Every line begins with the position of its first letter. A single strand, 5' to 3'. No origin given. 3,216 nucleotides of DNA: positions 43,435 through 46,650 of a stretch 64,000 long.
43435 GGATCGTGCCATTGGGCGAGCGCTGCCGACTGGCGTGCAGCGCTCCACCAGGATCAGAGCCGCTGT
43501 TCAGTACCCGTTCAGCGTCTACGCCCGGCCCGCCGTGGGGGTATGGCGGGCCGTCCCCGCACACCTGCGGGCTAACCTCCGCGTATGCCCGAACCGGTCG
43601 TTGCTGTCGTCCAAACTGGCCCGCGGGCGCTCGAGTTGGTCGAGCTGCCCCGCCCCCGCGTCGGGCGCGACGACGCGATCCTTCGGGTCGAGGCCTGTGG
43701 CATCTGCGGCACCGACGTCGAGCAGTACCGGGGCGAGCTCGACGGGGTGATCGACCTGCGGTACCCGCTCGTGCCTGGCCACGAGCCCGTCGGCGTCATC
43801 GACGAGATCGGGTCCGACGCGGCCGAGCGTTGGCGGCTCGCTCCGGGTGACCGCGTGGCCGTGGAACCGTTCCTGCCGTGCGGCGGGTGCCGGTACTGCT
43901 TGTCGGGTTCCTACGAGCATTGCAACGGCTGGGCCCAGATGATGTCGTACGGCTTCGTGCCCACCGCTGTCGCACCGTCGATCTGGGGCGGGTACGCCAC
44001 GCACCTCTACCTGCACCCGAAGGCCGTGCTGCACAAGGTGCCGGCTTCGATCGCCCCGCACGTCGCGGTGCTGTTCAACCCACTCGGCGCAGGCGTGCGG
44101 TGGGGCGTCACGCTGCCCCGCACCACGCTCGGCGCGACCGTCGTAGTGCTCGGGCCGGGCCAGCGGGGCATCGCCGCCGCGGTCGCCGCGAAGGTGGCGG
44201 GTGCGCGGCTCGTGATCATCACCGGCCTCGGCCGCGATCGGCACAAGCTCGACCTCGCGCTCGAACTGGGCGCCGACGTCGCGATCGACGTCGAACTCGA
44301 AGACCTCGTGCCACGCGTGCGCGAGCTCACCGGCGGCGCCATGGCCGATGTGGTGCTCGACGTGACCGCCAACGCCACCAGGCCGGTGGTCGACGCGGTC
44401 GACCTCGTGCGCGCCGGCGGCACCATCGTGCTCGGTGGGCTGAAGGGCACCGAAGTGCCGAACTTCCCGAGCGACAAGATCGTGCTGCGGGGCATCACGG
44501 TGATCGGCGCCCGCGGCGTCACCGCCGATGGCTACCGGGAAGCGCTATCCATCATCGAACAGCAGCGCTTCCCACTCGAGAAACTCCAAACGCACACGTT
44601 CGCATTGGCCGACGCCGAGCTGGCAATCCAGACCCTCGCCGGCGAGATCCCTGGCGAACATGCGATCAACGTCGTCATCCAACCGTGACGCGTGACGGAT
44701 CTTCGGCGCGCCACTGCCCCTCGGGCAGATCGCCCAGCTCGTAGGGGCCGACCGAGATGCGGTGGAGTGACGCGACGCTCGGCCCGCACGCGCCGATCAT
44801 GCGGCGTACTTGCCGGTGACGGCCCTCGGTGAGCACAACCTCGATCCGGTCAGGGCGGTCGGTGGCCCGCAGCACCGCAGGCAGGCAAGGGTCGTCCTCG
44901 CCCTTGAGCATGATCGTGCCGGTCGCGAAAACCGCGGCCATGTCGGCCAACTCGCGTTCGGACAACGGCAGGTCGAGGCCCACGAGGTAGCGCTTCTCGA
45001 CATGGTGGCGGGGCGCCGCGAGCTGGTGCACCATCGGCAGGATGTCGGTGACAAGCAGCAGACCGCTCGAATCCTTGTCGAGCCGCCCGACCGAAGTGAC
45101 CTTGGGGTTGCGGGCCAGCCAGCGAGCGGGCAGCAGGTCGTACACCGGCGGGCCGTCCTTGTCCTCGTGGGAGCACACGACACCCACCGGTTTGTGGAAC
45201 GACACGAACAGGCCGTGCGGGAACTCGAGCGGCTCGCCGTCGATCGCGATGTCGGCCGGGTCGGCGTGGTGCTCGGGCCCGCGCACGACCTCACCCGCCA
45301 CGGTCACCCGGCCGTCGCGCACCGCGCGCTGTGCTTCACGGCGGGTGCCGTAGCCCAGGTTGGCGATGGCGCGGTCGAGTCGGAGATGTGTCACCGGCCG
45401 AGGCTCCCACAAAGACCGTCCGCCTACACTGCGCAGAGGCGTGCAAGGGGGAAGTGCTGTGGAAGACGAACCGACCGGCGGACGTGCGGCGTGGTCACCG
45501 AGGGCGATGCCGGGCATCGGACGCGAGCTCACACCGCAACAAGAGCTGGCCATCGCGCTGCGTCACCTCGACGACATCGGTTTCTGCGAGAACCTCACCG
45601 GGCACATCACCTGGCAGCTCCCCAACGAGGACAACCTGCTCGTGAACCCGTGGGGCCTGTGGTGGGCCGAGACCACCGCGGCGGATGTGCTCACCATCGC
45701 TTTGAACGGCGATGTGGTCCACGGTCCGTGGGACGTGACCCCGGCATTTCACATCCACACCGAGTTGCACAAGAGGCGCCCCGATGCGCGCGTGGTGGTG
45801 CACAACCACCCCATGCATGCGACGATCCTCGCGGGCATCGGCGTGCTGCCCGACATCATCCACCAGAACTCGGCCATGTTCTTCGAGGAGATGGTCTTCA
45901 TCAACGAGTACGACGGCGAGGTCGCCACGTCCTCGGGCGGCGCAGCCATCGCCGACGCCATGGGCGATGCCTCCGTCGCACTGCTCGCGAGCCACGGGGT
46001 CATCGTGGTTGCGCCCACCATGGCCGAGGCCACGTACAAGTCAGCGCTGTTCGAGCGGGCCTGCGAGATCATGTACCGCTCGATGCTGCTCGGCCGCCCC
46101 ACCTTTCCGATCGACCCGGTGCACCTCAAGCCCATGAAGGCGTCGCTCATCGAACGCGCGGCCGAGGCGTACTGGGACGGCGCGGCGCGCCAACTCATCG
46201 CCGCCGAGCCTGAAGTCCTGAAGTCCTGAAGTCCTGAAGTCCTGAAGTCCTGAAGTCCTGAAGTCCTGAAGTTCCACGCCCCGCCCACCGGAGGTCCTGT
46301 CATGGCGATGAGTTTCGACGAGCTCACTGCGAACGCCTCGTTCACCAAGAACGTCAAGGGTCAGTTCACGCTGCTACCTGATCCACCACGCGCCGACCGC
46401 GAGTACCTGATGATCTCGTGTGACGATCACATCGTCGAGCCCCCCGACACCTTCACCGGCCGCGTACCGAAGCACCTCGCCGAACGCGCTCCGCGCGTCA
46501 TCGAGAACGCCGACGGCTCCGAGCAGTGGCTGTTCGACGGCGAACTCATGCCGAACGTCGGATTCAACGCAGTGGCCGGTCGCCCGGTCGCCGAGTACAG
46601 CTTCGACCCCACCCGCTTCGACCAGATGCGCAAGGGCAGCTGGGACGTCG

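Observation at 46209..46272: Perfect (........)x8 octanucleotide microsatellite bridging two genes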

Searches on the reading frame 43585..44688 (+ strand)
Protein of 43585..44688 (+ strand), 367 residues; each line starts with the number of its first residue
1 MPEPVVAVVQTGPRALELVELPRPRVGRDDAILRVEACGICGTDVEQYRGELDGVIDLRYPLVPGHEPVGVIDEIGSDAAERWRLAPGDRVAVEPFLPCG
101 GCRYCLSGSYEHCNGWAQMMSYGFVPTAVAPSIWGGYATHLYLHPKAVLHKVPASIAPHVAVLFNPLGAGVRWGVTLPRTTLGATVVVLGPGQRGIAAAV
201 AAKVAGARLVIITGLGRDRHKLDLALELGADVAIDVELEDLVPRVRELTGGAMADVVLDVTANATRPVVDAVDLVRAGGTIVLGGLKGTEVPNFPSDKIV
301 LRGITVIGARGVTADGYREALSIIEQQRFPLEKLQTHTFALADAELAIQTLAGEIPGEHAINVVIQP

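Call 6: search_protein_families(library=pfam, proteins=[window:43585-44688:+])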
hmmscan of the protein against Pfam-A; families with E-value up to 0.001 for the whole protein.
window:43585-44688:+ (367 aa): 2 families
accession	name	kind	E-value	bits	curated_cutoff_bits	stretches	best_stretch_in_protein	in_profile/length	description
PF08240.17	ADH_N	-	1.4e-23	83.5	23.5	1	28-153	2-103/104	Alcohol dehydrogenase GroES-like domain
PF00107.32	ADH_zinc_N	-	6.2e-22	78.4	31.8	1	195-325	3-128/129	Zinc-binding dehydrogenase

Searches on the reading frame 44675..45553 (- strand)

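Call 6: search_protein_families(library=pfam, proteins=[window:44675-45553:-])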
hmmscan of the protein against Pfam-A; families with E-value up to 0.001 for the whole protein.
window:44675-45553:- (292 aa): 2 families
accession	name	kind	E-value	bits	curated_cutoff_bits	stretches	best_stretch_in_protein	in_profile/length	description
PF00849.27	PseudoU_synth_2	-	1.1e-17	65.1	26.8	1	117-253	3-150/152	RNA pseudouridylate synthase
PF01479.30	S4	-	2.4e-09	37.2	22.8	1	57-101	1-46/48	S4 domain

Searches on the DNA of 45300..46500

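Call 31: search_rna_families(source=window, start=45300, end=46500, threshold=evalue, max_evalue=1)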
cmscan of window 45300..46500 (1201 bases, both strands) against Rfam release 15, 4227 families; matches with E-value up to 1: 0.
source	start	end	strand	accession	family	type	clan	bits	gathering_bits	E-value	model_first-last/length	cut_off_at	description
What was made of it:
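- On Known structured RNA element (riboswitch, leader, sRNA): No Rfam match at E<=1 in 45300-46500 (call 31).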

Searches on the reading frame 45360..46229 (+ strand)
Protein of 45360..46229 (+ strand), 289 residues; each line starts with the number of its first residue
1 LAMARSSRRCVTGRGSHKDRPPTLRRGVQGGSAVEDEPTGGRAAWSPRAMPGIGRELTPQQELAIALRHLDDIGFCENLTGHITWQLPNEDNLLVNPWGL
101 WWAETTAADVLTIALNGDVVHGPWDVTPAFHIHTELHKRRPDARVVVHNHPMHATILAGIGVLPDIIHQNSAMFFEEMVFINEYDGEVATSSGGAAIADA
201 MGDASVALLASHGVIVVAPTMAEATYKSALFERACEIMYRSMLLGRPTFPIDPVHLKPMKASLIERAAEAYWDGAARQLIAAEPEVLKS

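Call 6: search_protein_families(library=pfam, proteins=[window:45360-46229:+])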
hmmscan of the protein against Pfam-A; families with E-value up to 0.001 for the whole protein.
window:45360-46229:+ (289 aa): 1 family
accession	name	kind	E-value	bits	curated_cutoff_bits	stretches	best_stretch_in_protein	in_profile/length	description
PF00596.27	Aldolase_II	-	2.7e-38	132.1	22.2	1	61-238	1-182/183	Class II Aldolase and Adducin N-terminal domain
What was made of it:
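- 45459..46229 (+): Class II aldolase/adducin-family gene. The likely start is GTG 45459 (256 aa, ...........), which matches the N-termini of relatives. Most assemblies call ATG 45507 (240 aa). The last six codons and the stop lie in the array. Pfam PF00596, E=2.7e-38 (call 6).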

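Call 23: list_cluster_members(proteins=[P0001, window:45507-46226:+])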
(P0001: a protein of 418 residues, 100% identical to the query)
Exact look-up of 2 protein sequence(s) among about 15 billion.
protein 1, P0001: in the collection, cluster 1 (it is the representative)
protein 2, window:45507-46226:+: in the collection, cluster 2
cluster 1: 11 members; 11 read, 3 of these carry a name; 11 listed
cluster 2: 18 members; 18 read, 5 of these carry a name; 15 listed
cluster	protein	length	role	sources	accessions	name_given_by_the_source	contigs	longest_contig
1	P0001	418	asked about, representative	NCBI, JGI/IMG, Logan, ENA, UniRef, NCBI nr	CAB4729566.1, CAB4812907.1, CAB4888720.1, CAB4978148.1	MAG: amidohydrolase family protein [Actinobacteria bacterium] | Unannotated protein n=1 Tax=freshwater metagenome TaxID=449393 RepID=A0A6J6S457_9ZZZZ | amidohydrolase family protein [Actinomycetota bacterium]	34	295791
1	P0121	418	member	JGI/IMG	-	predicted TIM-barrel fold metal-dependent hydrolase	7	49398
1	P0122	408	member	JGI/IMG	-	predicted TIM-barrel fold metal-dependent hydrolase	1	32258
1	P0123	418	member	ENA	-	-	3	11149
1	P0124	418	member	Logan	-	-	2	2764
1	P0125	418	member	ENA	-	-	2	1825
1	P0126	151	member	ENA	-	-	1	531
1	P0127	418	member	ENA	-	-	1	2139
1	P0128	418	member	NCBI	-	-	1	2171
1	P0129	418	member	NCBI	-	-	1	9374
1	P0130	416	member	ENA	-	-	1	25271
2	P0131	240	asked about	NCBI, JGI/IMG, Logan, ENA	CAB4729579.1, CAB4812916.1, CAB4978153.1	unannotated protein [freshwater metagenome] | ribulose-5-phosphate 4-epimerase/fuculose-1-phosphate aldolase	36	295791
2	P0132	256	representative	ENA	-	-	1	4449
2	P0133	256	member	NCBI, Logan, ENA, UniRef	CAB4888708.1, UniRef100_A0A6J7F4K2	unannotated protein [freshwater metagenome] | Unannotated protein n=2 Tax=freshwater metagenome TaxID=449393 RepID=A0A6J7F4K2_9ZZZZ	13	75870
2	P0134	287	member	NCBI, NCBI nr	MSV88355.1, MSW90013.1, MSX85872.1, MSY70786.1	MAG: class II aldolase/adducin family protein [Actinobacteria bacterium] | class II aldolase/adducin family protein [Actinomycetota bacterium]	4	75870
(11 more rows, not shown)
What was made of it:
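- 45459..46229 (+): Both 256-aa and 240-aa forms are in the same protein cluster (call 23).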

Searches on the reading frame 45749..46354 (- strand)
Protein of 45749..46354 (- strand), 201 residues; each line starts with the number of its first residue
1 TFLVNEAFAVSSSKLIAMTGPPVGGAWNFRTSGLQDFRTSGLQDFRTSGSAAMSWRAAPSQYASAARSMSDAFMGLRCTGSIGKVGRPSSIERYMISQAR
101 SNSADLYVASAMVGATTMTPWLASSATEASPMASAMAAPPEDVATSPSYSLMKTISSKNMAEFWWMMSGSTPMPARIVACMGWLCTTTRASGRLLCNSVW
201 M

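Call 48: search_protein_families(library=pfam, proteins=[window:45749-46354:-], max_evalue=0.01)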
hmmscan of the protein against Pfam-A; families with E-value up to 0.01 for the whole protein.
window:45749-46354:- (201 aa): 0 families
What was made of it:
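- Neither has a Pfam match (call 48).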
